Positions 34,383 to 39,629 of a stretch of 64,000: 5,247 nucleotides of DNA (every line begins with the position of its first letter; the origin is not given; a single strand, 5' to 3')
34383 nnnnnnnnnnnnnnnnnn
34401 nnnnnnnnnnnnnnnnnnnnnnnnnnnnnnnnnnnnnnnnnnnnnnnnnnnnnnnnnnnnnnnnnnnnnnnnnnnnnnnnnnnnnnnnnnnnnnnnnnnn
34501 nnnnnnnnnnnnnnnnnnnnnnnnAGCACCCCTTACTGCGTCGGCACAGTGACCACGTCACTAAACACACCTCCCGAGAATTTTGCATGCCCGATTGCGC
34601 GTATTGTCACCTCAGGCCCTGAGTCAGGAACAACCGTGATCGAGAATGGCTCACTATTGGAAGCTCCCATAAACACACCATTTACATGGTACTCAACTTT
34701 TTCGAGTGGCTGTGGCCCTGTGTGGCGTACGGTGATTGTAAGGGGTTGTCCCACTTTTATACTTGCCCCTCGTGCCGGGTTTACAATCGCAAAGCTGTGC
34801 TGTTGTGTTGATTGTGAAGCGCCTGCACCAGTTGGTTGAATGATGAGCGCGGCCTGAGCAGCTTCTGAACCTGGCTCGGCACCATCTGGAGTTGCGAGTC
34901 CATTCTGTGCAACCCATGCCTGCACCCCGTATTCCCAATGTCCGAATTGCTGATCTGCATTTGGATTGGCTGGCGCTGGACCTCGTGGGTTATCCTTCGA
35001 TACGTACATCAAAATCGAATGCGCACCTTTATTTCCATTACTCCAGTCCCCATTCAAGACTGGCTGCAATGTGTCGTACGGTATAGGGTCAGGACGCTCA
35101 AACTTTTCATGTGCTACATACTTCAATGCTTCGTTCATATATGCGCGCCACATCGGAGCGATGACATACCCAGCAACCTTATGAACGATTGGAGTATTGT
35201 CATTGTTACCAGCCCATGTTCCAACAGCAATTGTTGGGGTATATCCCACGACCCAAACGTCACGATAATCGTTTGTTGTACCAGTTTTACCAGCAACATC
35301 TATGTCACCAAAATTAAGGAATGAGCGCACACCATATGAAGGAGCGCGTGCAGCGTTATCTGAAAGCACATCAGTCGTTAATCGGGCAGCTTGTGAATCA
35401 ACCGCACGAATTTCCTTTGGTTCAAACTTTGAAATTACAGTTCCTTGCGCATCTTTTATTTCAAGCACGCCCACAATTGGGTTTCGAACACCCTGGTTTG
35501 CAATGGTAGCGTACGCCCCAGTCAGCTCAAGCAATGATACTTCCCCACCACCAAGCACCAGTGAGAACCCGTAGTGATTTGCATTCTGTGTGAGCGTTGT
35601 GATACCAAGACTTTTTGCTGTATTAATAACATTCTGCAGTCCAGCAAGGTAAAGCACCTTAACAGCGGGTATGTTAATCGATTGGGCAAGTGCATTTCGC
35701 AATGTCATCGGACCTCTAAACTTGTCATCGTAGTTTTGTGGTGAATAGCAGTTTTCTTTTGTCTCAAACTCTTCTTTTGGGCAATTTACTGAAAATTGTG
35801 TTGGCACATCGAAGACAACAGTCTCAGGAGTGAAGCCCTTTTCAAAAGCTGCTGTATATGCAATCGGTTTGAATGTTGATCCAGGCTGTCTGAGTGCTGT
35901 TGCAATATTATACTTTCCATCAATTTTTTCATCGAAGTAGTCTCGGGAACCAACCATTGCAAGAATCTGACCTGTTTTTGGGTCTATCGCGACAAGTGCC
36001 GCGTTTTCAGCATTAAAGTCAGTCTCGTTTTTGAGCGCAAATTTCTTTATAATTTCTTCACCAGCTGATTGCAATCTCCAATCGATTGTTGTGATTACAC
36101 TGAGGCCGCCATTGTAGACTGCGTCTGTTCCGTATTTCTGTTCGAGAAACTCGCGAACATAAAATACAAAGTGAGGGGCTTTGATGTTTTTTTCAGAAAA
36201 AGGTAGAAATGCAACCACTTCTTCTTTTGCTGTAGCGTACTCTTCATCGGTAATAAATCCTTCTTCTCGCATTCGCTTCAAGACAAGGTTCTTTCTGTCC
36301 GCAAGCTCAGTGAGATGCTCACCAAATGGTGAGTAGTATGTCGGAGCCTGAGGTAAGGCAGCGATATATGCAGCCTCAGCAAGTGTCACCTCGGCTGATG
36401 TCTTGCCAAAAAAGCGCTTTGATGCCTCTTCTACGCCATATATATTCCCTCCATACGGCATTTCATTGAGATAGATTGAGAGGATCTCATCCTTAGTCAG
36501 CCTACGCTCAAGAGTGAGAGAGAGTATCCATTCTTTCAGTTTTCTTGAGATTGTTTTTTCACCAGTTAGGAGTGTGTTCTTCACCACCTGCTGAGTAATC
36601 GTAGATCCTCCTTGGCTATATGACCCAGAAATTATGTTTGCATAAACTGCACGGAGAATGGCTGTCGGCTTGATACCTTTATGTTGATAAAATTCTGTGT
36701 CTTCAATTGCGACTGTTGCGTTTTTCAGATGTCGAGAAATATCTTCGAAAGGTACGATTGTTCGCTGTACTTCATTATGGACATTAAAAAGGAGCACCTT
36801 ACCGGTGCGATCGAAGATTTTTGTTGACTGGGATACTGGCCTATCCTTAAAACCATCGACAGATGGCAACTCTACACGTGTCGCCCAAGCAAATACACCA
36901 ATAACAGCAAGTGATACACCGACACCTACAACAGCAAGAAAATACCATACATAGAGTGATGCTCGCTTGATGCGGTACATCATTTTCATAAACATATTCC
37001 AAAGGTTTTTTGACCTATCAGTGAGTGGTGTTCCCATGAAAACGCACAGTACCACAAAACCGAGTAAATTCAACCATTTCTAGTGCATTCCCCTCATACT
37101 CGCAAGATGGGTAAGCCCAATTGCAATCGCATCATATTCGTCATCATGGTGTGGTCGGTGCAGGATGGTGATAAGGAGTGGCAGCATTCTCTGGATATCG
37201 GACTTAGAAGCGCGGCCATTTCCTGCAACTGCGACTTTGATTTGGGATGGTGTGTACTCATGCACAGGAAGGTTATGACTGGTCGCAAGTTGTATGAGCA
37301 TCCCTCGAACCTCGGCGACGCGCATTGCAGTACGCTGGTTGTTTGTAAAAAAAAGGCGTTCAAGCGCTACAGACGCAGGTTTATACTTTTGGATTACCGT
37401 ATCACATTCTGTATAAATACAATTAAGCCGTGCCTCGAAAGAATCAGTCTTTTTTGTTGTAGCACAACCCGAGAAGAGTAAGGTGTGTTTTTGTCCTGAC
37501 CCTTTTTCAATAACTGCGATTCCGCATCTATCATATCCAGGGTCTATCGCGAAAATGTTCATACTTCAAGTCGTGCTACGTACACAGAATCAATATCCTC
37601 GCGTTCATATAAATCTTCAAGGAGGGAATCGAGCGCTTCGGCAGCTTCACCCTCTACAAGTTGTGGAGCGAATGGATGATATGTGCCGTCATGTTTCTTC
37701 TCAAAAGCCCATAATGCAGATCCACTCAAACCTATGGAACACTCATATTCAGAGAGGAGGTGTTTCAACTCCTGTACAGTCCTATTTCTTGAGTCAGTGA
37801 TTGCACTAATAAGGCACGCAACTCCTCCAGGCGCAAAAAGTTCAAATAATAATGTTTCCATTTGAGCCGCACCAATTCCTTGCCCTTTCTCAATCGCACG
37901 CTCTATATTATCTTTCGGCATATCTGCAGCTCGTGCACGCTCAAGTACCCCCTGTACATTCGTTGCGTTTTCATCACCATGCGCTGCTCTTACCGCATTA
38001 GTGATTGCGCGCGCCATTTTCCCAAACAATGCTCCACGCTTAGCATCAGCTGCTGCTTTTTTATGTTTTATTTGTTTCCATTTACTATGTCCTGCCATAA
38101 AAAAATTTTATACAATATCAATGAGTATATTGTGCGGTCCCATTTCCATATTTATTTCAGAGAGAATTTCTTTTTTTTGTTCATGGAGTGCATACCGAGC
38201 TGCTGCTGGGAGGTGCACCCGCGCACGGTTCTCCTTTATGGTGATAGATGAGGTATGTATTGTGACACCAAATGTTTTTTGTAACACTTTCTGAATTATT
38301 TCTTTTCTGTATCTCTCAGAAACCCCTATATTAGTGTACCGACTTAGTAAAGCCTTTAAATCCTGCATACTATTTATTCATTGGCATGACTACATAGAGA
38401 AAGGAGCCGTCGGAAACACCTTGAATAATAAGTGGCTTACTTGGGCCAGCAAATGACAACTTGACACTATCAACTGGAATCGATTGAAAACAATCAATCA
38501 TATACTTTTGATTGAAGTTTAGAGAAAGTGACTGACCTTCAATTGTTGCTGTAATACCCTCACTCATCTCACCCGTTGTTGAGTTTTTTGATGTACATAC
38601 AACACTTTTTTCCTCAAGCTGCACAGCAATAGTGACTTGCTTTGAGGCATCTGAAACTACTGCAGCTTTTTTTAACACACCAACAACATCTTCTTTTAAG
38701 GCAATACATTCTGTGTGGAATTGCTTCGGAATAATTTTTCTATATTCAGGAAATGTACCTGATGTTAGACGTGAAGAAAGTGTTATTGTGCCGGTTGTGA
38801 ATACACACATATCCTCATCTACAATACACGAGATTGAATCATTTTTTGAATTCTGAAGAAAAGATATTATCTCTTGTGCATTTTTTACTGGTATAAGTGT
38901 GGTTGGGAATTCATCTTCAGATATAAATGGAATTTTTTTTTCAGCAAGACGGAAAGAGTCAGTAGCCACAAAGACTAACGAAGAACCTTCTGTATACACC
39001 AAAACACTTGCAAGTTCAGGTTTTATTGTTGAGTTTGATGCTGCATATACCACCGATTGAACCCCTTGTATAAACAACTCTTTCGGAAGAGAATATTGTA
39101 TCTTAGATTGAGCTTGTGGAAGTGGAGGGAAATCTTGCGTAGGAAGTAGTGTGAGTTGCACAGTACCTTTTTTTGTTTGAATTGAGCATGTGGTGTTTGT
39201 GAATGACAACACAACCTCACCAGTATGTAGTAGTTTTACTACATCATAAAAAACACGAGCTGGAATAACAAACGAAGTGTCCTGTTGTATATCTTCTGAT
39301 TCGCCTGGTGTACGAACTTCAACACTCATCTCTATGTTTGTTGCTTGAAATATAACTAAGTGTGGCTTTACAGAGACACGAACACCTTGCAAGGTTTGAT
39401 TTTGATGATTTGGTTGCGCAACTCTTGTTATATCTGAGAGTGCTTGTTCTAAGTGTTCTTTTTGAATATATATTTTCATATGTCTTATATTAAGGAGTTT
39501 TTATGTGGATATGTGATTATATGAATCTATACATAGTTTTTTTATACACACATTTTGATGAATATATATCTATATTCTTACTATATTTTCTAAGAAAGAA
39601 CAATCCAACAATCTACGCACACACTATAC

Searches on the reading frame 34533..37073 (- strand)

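Call 19: search_protein_families(library=pfam, proteins=[window:34533-37073:-], max_evalue=0.001)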
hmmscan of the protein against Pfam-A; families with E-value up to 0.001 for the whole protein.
window:34533-37073:- (846 aa): 4 families
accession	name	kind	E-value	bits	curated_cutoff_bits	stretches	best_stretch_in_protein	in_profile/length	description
PF00912.28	Transgly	-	3.1e-62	209.6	27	1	97-268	7-177/178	Transglycosylase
PF00905.27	Transpeptidase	-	3.5e-29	102.4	22.1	1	359-615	2-269/299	Penicillin binding protein transpeptidase domain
PF17957.7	Big_7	-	1.8e-08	35.3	24.1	1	762-819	4-61/70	Bacterial Ig domain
PF09851.14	SHOCT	-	0.00033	20.7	27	1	265-285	6-26/28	Short C-terminal domain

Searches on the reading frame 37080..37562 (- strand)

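Call 19: search_protein_families(library=pfam, proteins=[window:37080-37562:-], max_evalue=0.001)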
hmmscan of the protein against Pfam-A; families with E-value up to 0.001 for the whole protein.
window:37080-37562:- (160 aa): 1 family
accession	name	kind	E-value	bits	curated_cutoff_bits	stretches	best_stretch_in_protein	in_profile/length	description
PF02075.23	RuvC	-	9e-38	129.9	22.2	1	3-152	1-148/148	Crossover junction endodeoxyribonuclease RuvC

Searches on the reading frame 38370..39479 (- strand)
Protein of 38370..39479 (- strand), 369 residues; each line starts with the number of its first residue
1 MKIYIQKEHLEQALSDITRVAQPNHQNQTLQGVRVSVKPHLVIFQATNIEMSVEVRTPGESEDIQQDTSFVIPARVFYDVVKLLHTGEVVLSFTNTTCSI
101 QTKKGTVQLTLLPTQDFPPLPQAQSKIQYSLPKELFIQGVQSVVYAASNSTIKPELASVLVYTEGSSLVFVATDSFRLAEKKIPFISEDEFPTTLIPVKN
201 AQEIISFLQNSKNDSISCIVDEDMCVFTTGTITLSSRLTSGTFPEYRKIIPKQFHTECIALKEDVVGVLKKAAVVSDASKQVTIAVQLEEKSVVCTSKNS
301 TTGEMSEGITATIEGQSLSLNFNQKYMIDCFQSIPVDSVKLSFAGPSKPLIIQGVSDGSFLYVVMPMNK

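Call 19: search_protein_families(library=pfam, proteins=[window:38370-39479:-], max_evalue=0.001)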
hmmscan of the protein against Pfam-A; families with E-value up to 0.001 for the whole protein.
window:38370-39479:- (369 aa): 3 families
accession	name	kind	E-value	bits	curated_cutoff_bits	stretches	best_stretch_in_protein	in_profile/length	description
PF02768.20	DNA_pol3_beta_3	-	3.4e-27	95.1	27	1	247-367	1-120/121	DNA polymerase III beta subunit, C-terminal domain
PF00712.24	DNA_pol3_beta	-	5.1e-26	91.6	24.4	2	1-121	1-120/120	DNA polymerase III beta subunit, N-terminal domain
PF02767.21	DNA_pol3_beta_2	-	1.3e-22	80.7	27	2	131-245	2-116/116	DNA polymerase III beta subunit, central domain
